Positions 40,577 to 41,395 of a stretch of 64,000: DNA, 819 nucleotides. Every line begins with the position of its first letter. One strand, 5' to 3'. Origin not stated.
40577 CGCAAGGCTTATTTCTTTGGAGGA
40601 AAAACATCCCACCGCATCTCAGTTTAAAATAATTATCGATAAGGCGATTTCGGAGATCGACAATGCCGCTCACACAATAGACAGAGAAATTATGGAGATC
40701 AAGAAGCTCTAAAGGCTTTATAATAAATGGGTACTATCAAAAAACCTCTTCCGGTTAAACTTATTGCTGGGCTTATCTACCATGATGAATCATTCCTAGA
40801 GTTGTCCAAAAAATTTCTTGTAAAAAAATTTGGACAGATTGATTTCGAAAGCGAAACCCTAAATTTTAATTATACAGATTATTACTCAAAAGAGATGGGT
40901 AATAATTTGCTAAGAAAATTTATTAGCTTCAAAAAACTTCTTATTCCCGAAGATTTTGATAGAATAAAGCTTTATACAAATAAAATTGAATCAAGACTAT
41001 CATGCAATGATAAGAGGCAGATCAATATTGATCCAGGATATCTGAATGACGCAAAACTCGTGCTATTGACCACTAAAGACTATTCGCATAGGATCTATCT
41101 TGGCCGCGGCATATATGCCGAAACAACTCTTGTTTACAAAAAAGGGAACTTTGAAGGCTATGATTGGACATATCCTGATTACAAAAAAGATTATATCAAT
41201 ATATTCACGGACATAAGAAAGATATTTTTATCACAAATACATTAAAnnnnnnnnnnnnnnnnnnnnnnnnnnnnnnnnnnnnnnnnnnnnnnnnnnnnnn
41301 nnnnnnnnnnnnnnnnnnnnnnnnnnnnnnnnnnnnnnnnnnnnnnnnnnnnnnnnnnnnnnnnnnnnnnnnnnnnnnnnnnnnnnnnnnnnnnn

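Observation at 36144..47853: Six PilZ-domain proteins within ~11 kb, four of them in tightly coupled operons with membrane proteins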

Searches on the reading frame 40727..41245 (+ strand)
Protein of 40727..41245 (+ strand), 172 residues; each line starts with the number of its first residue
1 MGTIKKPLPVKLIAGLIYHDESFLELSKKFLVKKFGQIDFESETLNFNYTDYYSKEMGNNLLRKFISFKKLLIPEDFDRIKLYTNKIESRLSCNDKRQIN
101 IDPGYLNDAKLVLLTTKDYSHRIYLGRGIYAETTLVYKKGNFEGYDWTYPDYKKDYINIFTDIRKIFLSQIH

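Call 4: search_protein_families(library=pfam, proteins=[window:40727-41245:+], max_evalue=0.01)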
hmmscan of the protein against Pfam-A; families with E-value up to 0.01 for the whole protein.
window:40727-41245:+ (172 aa): 1 family
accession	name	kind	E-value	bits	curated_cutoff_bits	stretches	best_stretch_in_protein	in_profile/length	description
PF14385.11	DUF4416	-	6.9e-59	198.8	27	1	9-167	2-162/162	Domain of unknown function (DUF4416)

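Call 9: find_homologous_proteins(query=window:40727-41245:+, max_evalue=0.00001)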
Query window:40727-41245:+ (172 aa): 2818 proteins with E <= 0.00001 among 2852 candidates; the best 120 are listed.
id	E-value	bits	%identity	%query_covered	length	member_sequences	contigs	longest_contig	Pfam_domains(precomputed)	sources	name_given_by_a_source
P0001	1.8e-109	381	100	100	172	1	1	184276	PF14385.12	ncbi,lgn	-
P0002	2.1e-65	238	64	98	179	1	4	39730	PF14385.12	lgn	-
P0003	1.2e-59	219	61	99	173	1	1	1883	PF14385.12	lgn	-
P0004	3.7e-59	217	59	99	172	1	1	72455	PF14385.12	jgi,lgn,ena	-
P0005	9.2e-59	216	58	99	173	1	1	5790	PF14385.12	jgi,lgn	jgi:hypothetical protein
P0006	9.4e-59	216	59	99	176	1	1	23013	PF14385.12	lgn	-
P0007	3.6e-58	214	59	99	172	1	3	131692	PF14385.12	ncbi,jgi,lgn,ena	-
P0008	5.0e-58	214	59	99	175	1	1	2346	PF14385.12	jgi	jgi:hypothetical protein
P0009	9.0e-58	213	58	99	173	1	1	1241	PF14385.12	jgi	jgi:hypothetical protein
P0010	1.0e-57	213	59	99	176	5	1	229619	PF14385.12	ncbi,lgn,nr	ncbi:MAG: DUF4416 family protein [Candidatus Omnitrophica bacterium]|nr:DUF4416 family protein [Cand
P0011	1.1e-57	213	62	97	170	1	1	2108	PF14385.12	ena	-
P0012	1.3e-57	212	60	99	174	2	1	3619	PF14385.12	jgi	jgi:hypothetical protein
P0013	1.4e-57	212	59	98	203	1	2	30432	PF14385.12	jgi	jgi:hypothetical protein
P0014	1.6e-57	212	60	99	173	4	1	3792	PF14385.12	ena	-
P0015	1.7e-57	212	58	97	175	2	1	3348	PF14385.12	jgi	jgi:hypothetical protein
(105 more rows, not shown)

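Call 12: find_related_loci(query=A1, collection=genome_contigs, flank=10000)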
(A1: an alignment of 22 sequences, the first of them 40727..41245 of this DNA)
Query A1 (172 aa) in genome_contigs; peptide patterns used: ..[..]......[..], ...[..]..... (x = any residue, [..] = any of these).
599 stretches matched a pattern (row limit reached: there are more); 594 encode a relative of the query (tblastn E <= 1e-3); the best 80 are kept; 80 distinct loci.
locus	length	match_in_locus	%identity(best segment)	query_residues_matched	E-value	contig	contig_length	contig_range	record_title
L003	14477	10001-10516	58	1-171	2e-59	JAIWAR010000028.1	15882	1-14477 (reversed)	MAG: Methanosarcinales archaeon isolate SFP3_US_05_3 NODE_933_length_15882_cov_4.839099, whole genome shotgun sequence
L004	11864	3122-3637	54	1-171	4e-59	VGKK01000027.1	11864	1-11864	MAG: Candidatus Omnitrophota bacterium isolate M_DeepCast_400m_m2_183 M_DeepCast_400m_m2_183_Ga0194112_10010146, whole g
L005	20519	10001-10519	55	1-172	5e-59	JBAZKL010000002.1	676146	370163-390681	MAG: Candidatus Omnitrophota bacterium isolate SO_2017_LW4_142 scaffold_26_c1_LW137-91_2017, whole genome shotgun sequen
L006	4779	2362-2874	56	1-170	6e-59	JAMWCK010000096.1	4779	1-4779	MAG: Candidatus Omnitrophota bacterium isolate QZM4_1.bins.76.Tibet NODE_54197_length_4779_cov_2.536113, whole genome sh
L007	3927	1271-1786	54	1-171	2e-58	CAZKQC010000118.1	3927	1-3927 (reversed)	MAG TPA_asm: uncultured Planctomycetales bacterium isolate SRP098346_co1_321 genome assembly, contig: NODE_36828_length_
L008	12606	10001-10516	53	1-171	1e-58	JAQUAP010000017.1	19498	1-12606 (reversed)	MAG: Candidatus Omnitrophota bacterium isolate STC_87 NODE_5917_length_19498_cov_3.415363_Sandtown_C, whole genome shotg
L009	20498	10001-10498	58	6-170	3e-58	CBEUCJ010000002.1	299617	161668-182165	MAG TPA_asm: uncultured bacterium isolate SRR24791474_binner13_Refined_30 genome assembly, contig: ERZ25515408.5, whole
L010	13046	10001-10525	53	1-171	2e-57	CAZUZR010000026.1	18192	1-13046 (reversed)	MAG TPA_asm: uncultured Planctomycetia bacterium isolate binchicken_co266_232 genome assembly, contig: NODE_5028_length_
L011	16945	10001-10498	55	1-165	2e-57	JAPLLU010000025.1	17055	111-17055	MAG: Candidatus Omnitrophota bacterium isolate LacPavin_0920_SED5_MAG_40_17 LacPavin_0920_SED5_scaffold_2673516, whole g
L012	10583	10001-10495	54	1-164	1e-57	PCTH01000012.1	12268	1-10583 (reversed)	MAG: Candidatus Omnitrophica bacterium CG22_combo_CG10-13_8_21_14_all_43_16 CG22_scaffold_3254_c, whole genome shotgun s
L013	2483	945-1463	53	1-172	1e-57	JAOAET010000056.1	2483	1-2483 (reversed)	MAG: Candidatus Omnitrophota bacterium isolate SKW267 k141_455950, whole genome shotgun sequence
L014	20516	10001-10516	53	1-171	4e-57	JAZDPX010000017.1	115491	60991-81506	MAG: Candidatus Omnitrophota bacterium isolate MEGAHIT-group-0.9 k141_2447409, whole genome shotgun sequence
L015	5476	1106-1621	55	1-171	4e-57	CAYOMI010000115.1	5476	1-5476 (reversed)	MAG TPA_asm: uncultured Planctomycetales bacterium isolate SRP098346_co1_93 genome assembly, contig: NODE_22044_length_5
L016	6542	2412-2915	54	1-167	6e-57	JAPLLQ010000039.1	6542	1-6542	MAG: Candidatus Omnitrophota bacterium isolate LacPavin_0419_WC90_MAG_41_7 LacPavin_0419_WC90_scaffold_775066, whole gen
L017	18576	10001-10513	55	1-170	2e-56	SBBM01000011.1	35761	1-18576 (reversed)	MAG: Planctomycetales bacterium isolate Bin_37_1_1 Hy_contig7960, whole genome shotgun sequence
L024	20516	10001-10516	52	1-171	4e-56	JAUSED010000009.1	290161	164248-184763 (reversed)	MAG: Candidatus Omnitrophota bacterium isolate E14_maxbin.165 E14_k141_1292841, whole genome shotgun sequence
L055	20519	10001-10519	49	1-172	2e-52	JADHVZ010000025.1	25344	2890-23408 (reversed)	MAG: Candidatus Omnitrophota bacterium isolate BS750m-G14 BS-750m-C2610, whole genome shotgun sequence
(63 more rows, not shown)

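Call 27: search_protein_families(library=pfam, proteins=[L024:9067-9414:+, L024:9433-9618:+, L024:9615-10013:+, L024:10503-11489:+, L024:11482-11949:+, L024:11931-12437:+, L024:12438-12845:+, L024:12857-13351:+, L024:7626-8129:-, L024:8126-8995:-], max_evalue=0.01)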
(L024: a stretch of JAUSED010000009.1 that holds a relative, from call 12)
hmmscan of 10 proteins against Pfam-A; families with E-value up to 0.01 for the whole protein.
L024:9067-9414:+ (115 aa): 1 family
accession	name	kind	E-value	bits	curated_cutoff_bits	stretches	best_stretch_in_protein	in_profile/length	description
PF07238.19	PilZ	-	3.7e-07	30.9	22.5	1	8-108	2-100/102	PilZ domain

L024:9433-9618:+ (61 aa): 1 family
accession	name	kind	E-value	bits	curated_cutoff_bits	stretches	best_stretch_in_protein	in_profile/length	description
PF00412.28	LIM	-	0.0022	18.6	22.9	1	22-50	28-56/58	LIM domain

L024:9615-10013:+ (132 aa): 1 family
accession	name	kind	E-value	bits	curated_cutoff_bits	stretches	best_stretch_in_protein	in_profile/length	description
PF07238.19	PilZ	-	9.2e-11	42.4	22.5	1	7-113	1-101/102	PilZ domain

L024:10503-11489:+ (328 aa): 1 family
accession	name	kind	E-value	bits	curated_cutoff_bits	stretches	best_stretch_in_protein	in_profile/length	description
PF04055.27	Radical_SAM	-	7.2e-12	46.2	29.5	1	84-253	2-166/166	Radical SAM superfamily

L024:11482-11949:+ (155 aa): 1 family
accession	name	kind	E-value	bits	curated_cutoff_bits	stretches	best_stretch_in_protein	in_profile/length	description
PF09835.14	DUF2062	-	4.3e-23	82.3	27.4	1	6-150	2-143/147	Uncharacterized protein conserved in bacteria (DUF2062)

L024:11931-12437:+ (168 aa): 1 family
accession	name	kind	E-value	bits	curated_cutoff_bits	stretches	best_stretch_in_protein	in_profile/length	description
PF00512.31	HisKA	-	2.7e-06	27.8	26.9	1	92-149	9-62/66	His Kinase A (phospho-acceptor) domain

L024:12438-12845:+ (135 aa): 0 families

L024:12857-13351:+ (164 aa): 1 family
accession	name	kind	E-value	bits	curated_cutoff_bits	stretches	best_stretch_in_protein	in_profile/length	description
PF04461.18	DUF520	-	9.2e-59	198.6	23.2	1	5-164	2-161/161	Protein of unknown function (DUF520)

L024:7626-8129:- (167 aa): 3 families
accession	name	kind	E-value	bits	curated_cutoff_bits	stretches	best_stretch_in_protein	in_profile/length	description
PF11356.14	T2SSC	-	0.00041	20.7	27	1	91-164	58-140/141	Type II secretion system protein C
PF16537.11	T2SSB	-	0.00061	19.8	28.4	1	125-163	19-58/60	Type II secretion system protein B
PF18863.6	AbiJ_NTD4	-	0.0072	17.2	34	0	112-145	114-147/152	AbiJ N-terminal domain 4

L024:8126-8995:- (289 aa): 22 families
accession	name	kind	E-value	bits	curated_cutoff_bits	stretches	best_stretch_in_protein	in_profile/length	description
PF13401.12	AAA_22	-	6.1e-29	101.4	27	1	55-184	3-130/130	AAA domain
PF13191.12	AAA_16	-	9.4e-12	46.2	32.6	1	42-169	8-164/167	AAA ATPase domain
PF13245.12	AAA_19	-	1.8e-05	25.4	25.1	1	57-177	11-125/134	AAA domain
PF13604.12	AAA_30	-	2.5e-05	24.6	27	1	53-178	14-125/191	AAA domain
PF13173.12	AAA_14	-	6.9e-05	23.3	27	1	58-209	3-127/129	AAA domain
PF24883.2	NPHP3_N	-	7e-05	23.5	24.8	1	56-87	21-52/164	Nephrocystin 3, N-terminal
PF00004.35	AAA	-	0.00018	22.4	21.2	1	60-168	1-98/131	ATPase family associated with various cellular activities (AAA)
PF02367.23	TsaE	-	0.00023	21.5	26.6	1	52-84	16-48/128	Threonylcarbamoyl adenosine biosynthesis protein TsaE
PF09848.15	SLFN-g3_helicase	-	0.00045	20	24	1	58-150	2-93/354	Schlafen group 3, DNA/RNA helicase domain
PF25199.1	nSTAND_NTPase5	-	0.00056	20.2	34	0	50-174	34-130/145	Novel STAND NTPase 5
PF20720.3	nSTAND3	-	0.0015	18.7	27.2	1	55-85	15-45/155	Novel STAND NTPase 3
PF02492.25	cobW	-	0.0018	18.4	20.7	1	59-106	2-48/180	CobW/HypB/UreG, nucleotide-binding domain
PF05621.17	TniB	-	0.0026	17.7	22.4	1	51-184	29-169/189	Bacterial TniB protein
PF07693.20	KAP_NTPase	-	0.0026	17.5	20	0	55-88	18-51/293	KAP family P-loop domain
PF00437.27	T2SSE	-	0.0026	16.9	24.9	1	44-86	129-171/370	Type II/IV secretion system protein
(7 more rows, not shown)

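Call 28: predict_structure(alignment_id=A1)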
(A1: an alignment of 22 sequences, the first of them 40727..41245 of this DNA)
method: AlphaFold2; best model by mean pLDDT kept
length: 172 residues; sequences in the alignment: 22
mean_pLDDT: 93.7   pTM: 0.88
mean pLDDT of the five models: 93.7, 91.6, 88.3, 84.6, 80.1
residues with pLDDT >= 90: 146; 70-90: 22; 50-70: 4; < 50: 0
segments of 3 or more residues with pLDDT < 50: none
pLDDT, mean of each block of 10 residues (from residue 1): 78 97 98 98 93 92 98 90 98 95 96 93 93 94 92 91 97 90
secondary structure, 60 per line:
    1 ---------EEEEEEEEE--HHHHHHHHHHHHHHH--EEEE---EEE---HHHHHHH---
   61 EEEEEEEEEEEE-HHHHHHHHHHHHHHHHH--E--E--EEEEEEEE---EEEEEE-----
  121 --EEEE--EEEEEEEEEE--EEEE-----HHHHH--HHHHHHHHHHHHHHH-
elements in order: E10-18 H21-35 E38-41 E45-47 H51-57 E61-72 H74-90 E99-106 E110-115 E123-126 E129-138 E141-144 H150-154 H157-171

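Call 43: fold_search(model_id=the predicted structure, library=pdb)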
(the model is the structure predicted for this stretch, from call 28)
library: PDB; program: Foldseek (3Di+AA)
matches with E <= 10: 1312; with E <= 0.001: 0
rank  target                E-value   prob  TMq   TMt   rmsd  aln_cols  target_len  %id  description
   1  6bus_3                3.8e-03  0.99  0.29  0.46   9.1       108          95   10  Extended E2 DNA-binding domain of the Bovine Papillomavirus-1 (released 2018-01-10)
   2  4m5j                  4.8e-03  1.00  0.34  0.36   5.3       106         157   14  The Identification, Analysis and Structure-Based Development of Novel Inhibitors of 6-hydroxymethyl-7,8-dihydropterin py (released 2014-04-02)
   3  7mpy_B                5.4e-03  0.99  0.38  0.17   5.1       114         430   16  Crystal structure of cytosolic HPPK-DHPS from A.thaliana (released 2021-12-08)
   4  9g5b_H                6.5e-03  0.95  0.29  0.35  11.2       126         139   13  Assembly intermediate of human mitochondrial ribosome small subunit (State A) (released 2025-04-23)
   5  4m5g                  8.2e-03  0.97  0.30  0.32   6.4       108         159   18  The Identification, Analysis and Structure-Based Development of Novel Inhibitors of 6-hydroxymethyl-7,8-dihydropterin py (released 2014-04-02)
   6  3mi7                  9.3e-03  0.98  0.28  0.49   5.6        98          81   11  An Enhanced Repressor of Human Papillomavirus E2 Protein (released 2011-04-06)
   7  1a7g                  1.0e-02  0.97  0.29  0.48   5.1        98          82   15  THE CRYSTAL STRUCTURE OF THE E2 DNA-BINDING DOMAIN FROM HUMAN PAPILLOMAVIRUS AT 2.4 ANGSTROMS (released 1999-04-27)
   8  6zsb_AH               1.1e-02  0.96  0.32  0.39  11.0       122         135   14  Human mitochondrial ribosome in complex with mRNA and P-site tRNA (released 2020-09-16)
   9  8om2_J                1.1e-02  0.72  0.28  0.29  12.6       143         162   11  Small subunit of yeast mitochondrial ribosome in complex with METTL17/Rsm22. (released 2024-01-10)
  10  1g1x_A                1.2e-02  0.96  0.32  0.48   4.4        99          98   15  STRUCTURE OF RIBOSOMAL PROTEINS S15, S6, S18, AND 16S RIBOSOMAL RNA (released 2000-10-30)
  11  2j9d_K                1.4e-02  0.99  0.34  0.51   3.8       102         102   17  Structure of GlnK1 with bound effectors indicates regulatory mechanism for ammonia uptake (released 2007-01-16)
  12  7kdo                  1.5e-02  1.00  0.40  0.43   3.5       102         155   14  Crystal structure of Escherichia coli HPPK in complex with bisubstrate inhibitor HP-73 (released 2020-12-02)
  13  8sk1_A                1.5e-02  1.00  0.40  0.42   3.6       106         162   17  Bacillus anthracis HPPK in complex with bisubstrate inhibitor HP-73 (released 2024-07-03)
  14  8fmw_F                1.5e-02  0.91  0.29  0.45   5.0       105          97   15  The structure of a hibernating ribosome in the Lyme disease pathogen (released 2023-11-08)
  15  5ndw_D0               1.6e-02  0.93  0.32  0.48  10.7       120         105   10  Crystal structure of aminoglycoside TC007 bound to the yeast 80S ribosome (released 2017-12-13)
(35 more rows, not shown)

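Call 45: find_encoding_contigs(protein=P0002, flank=10000, max_places=2)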
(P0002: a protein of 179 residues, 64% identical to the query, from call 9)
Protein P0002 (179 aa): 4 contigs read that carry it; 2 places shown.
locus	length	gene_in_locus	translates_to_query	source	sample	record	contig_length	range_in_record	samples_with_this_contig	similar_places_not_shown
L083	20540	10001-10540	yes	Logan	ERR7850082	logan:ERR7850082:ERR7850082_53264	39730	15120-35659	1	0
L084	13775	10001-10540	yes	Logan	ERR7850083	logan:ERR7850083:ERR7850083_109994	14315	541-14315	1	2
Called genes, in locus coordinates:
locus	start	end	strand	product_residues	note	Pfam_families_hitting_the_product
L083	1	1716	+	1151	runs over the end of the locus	PF02811:PHP, PF07733:DNA_pol3_alpha, PF17657:DNA_pol3_finger, PF14579:HHH_6, PF01336:tRNA_anti-codon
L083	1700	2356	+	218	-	PF00730:HhH-GPD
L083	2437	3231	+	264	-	PF01171:ATP_bind_3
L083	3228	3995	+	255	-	PF23023:Anti-Pycsar_Apyc1, PF00753:Lactamase_B, PF12706:Lactamase_B_2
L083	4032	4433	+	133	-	-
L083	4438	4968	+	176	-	PF00293:NUDIX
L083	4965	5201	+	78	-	-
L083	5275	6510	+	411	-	-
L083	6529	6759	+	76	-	PF01037:AsnC_trans_reg (weak)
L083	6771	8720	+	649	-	PF00027:cNMP_binding, PF01656:CbiA (faint), PF13614:AAA_31, PF01734:Patatin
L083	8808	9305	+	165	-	PF07238:PilZ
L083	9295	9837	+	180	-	PF07238:PilZ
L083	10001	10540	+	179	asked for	PF14385:DUF4416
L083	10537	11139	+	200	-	PF09624:DUF2393 (weak)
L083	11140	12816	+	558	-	PF02129:Peptidase_S15 (weak), PF00561:Abhydrolase_1 (weak), PF00326:Peptidase_S9 (faint), PF12146:Hydrolase_4, PF08840:BAAT_C (weak)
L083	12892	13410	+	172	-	PF07238:PilZ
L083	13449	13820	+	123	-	PF07238:PilZ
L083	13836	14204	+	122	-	-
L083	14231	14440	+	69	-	-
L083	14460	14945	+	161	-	PF01327:Pep_deformylase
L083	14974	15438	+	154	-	-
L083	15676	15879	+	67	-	PF00313:CSD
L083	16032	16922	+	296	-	PF08668:HDOD (faint), PF13487:HD_5, PF01966:HD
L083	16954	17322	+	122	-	-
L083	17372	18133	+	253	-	PF01740:STAS, PF07238:PilZ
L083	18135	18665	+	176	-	PF01551:Peptidase_M23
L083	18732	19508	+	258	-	-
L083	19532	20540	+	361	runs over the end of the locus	PF01656:CbiA, PF02374:ArsA_ATPase, PF06564:CBP_BcsQ (weak), PF09140:MipZ, PF10609:ParA, PF13614:AAA_31, PF02922:CBM_48, PF16561:AMPK1_CBM, +1 more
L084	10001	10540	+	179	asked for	PF14385:DUF4416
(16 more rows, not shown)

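Call 46: search_protein_families(library=pfam, proteins=[L083:16032-16922:+, L055:14228-15139:+, L083:18135-18665:+, L083:5275-6510:+, L055:7293-7661:+, L055:7792-8229:+, L055:8413-8832:+, L055:16354-17406:+], max_evalue=0.01)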
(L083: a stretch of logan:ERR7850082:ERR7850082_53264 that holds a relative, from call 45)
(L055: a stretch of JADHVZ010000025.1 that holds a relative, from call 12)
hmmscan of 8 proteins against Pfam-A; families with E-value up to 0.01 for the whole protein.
L083:16032-16922:+ (296 aa): 3 families
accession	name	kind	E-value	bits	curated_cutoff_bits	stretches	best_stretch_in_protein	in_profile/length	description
PF13487.12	HD_5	-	1.2e-36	126.4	27.2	1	118-276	7-169/170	HD domain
PF01966.28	HD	-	4.2e-23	82.3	22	1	125-246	1-116/116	HD domain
PF08668.18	HDOD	-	3e-05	24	22.9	1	127-167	97-135/196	HDOD domain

L055:14228-15139:+ (303 aa): 4 families
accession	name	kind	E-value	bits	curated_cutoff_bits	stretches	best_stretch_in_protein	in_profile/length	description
PF13487.12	HD_5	-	7.6e-36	123.9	27.2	1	120-279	7-170/170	HD domain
PF01966.28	HD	-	6.1e-22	78.5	22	1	128-248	2-116/116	HD domain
PF08668.18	HDOD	-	9.7e-05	22.4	22.9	1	128-169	96-135/196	HDOD domain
PF05231.19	MASE1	-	0.0016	18.1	29.8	1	10-95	195-285/299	MASE1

L083:18135-18665:+ (176 aa): 1 family
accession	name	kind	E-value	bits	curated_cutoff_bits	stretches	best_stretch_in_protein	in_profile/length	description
PF01551.29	Peptidase_M23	-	5.8e-29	100.6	28.7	1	63-161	2-96/96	Peptidase family M23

L083:5275-6510:+ (411 aa): 2 families
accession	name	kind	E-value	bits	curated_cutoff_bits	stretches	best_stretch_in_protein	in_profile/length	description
PF01496.24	V_ATPase_I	-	7e-05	21.4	30.7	1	179-329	41-187/815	V-type ATPase 116kDa subunit family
PF04977.20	DivIC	-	0.0026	18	28.9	0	214-254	21-61/80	Septum formation initiator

L055:7293-7661:+ (122 aa): 1 family
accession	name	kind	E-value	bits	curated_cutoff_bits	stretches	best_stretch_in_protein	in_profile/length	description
PF07238.19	PilZ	-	5.8e-08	33.4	22.5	1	6-111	1-100/102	PilZ domain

L055:7792-8229:+ (145 aa): 2 families
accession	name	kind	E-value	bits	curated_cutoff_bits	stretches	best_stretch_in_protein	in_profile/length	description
PF13185.12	GAF_2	-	4.4e-06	27.4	28.6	1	13-101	2-84/136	GAF domain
PF01590.32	GAF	-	0.00026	21.9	22.4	1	14-102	1-83/133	GAF domain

L055:8413-8832:+ (139 aa): 1 family
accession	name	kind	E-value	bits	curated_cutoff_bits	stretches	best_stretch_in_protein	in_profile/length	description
PF01894.22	UPF0047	-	4e-34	117.7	27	1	20-136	1-117/117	Uncharacterised protein family UPF0047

L055:16354-17406:+ (350 aa): 4 families
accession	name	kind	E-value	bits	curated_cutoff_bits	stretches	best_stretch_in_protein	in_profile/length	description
PF00805.28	Pentapeptide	-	9e-34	115.1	20.2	4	91-130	1-40/40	Pentapeptide repeats (8 copies)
PF07885.22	Ion_trans_2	-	1.8e-15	57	22.5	1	269-346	5-76/79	Ion channel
PF13599.13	Pentapeptide_4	-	6.3e-11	42.6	38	1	61-118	21-78/78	Pentapeptide repeat region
PF13576.12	Pentapeptide_3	-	5.8e-07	30.1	27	1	88-131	1-47/48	Pentapeptide repeats (9 copies)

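Call 54: search_protein_families(library=ncbifam, proteins=[window:40727-41245:+], max_evalue=0.001)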
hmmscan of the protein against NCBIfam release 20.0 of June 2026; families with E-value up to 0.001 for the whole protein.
window:40727-41245:+ (172 aa): 0 families
